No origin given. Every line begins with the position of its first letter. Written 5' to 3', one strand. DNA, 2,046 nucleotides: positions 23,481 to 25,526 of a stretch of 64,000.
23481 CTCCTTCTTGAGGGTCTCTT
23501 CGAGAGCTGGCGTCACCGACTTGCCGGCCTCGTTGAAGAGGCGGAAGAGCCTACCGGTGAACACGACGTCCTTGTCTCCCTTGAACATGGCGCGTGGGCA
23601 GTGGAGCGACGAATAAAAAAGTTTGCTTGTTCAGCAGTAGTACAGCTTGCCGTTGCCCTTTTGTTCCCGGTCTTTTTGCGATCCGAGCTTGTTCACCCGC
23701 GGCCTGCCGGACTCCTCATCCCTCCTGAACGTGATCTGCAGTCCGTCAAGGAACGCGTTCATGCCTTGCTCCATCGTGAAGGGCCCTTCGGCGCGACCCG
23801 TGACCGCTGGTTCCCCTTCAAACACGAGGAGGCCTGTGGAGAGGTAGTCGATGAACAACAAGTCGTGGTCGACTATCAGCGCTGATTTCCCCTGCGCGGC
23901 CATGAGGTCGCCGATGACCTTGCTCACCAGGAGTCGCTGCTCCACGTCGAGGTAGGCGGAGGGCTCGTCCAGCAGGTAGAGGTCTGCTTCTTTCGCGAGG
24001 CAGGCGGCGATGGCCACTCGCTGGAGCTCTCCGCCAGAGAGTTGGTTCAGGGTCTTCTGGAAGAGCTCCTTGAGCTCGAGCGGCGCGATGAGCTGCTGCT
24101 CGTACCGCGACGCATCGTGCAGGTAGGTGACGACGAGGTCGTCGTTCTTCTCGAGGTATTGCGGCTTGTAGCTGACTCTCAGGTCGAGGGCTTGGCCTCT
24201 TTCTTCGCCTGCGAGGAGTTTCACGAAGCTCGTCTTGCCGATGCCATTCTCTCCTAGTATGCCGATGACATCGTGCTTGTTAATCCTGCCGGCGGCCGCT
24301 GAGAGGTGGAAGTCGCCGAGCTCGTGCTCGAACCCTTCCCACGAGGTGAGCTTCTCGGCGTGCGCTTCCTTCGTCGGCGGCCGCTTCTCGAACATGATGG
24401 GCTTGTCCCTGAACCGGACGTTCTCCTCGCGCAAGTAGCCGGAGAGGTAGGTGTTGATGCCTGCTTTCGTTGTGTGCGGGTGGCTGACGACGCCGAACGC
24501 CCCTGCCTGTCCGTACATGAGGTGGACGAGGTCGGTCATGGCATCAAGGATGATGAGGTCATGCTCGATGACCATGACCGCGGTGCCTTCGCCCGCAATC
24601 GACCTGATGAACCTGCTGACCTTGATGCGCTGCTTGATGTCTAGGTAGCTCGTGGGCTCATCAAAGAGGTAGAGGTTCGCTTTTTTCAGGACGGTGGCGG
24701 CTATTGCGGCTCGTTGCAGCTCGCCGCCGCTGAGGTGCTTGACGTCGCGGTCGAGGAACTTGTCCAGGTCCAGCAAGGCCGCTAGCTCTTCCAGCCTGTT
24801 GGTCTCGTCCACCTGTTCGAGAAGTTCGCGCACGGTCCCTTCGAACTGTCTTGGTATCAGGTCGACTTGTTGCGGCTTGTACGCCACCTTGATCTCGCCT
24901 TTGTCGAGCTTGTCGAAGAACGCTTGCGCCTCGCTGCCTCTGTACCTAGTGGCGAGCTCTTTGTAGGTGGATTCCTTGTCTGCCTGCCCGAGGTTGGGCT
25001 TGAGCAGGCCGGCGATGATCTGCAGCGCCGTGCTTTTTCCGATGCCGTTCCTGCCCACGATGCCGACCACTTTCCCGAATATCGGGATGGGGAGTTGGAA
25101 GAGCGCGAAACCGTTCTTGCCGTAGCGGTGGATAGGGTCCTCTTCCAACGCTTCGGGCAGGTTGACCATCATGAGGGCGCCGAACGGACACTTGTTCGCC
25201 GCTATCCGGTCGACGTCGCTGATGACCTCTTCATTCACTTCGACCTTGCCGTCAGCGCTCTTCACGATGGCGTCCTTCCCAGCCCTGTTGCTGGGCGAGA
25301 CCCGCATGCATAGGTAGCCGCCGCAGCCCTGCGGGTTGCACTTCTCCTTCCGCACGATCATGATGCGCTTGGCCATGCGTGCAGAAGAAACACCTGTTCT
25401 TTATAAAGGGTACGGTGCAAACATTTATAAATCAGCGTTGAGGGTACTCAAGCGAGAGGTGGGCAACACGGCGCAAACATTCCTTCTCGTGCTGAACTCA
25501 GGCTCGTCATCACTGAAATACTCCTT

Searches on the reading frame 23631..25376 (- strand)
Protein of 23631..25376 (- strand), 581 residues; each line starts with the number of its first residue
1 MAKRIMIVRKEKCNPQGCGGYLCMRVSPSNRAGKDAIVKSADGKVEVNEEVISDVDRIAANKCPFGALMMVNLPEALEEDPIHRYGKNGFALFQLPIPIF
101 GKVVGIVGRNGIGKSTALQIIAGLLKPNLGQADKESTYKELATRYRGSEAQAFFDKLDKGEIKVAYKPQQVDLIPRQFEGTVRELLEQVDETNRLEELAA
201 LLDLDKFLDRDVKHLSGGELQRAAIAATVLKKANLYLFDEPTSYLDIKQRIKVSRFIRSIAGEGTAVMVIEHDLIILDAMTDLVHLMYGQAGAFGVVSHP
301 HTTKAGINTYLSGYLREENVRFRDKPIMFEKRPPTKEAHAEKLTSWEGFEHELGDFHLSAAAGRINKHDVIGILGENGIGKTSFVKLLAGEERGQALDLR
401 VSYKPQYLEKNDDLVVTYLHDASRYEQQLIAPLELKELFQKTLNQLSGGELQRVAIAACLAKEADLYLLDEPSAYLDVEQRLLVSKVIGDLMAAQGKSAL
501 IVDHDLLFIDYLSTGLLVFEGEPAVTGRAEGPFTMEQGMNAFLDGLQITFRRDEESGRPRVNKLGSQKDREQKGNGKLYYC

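Call 72: search_protein_families(library=ncbifam, proteins=[window:23631-25376:-], max_evalue=1e-10)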
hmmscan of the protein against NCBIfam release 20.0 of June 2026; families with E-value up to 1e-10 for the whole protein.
window:23631-25376:- (581 aa): 171 families (the best 25 are shown)
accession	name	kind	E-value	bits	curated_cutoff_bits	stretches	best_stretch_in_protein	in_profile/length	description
NF009945.0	PRK13409.1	equivalog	6e-229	761.6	469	1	3-580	2-589/592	ribosome biogenesis/translation initiation ATPase RLI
NF000355.4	ribo_prot_ABC_F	equivalog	3.9e-51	174.4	380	2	103-282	30-182/499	ribosomal protection-like ABC-F family protein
NF040873.1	AztA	equivalog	1.9e-46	158.1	220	2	101-283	18-188/191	zinc ABC transporter ATP-binding protein AztA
TIGR03873.1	F420-0_ABC_ATP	hypoth_equivalog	4.2e-44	150.7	372.4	2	101-299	27-223/256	putative F420-0 ABC transporter ATP-binding protein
NF010068.0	PRK13548.1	equivalog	3.4e-42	144.3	261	2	101-288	31-217/261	heme ABC transporter ATP-binding protein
TIGR02142.1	modC_ABC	equivalog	7.2e-40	137.3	285.05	2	100-296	21-215/353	molybdenum ABC transporter ATP-binding protein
NF002981.0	PRK03695.1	equivalog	2.2e-39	135.3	281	2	101-282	26-205/253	vitamin B12 ABC transporter ATP-binding protein BtuD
TIGR04520.1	ECF_ATPase_1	equivalog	8.6e-39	133.6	315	2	192-275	114-198/269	energy-coupling factor transporter ATPase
TIGR01166.1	cbiO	subfamily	5.1e-38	130.5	211.8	2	101-274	18-187/190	cobalt ABC transporter, ATP-binding protein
NF008409.0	PRK11231.1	equivalog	7.9e-38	130.3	375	2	100-282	27-206/255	Fe(3+) dicitrate ABC transporter ATP-binding protein FecE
NF000167.2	ABCF_Lsa_all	exception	1.1e-37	130.2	750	2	337-514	303-487/492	Lsa family ABC-F type ribosomal protection protein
TIGR03719.1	ABC_ABC_ChvD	subfamily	1.1e-37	129.9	806.75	2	102-284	32-228/552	energy-dependent translational throttle protein EttA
TIGR01188.1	drrA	subfamily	3.2e-37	128.5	312.45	1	190-287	100-197/302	daunorubicin resistance ABC transporter, ATP-binding protein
NF008775.0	PRK11819.1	equivalog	6e-37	127.5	599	2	102-284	34-230/556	energy-dependent translational throttle protein EttA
NF000168.2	ABCF_Msr_all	exception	1.8e-36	125.7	680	2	364-514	27-165/487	Msr family ABC-F type ribosomal protection protein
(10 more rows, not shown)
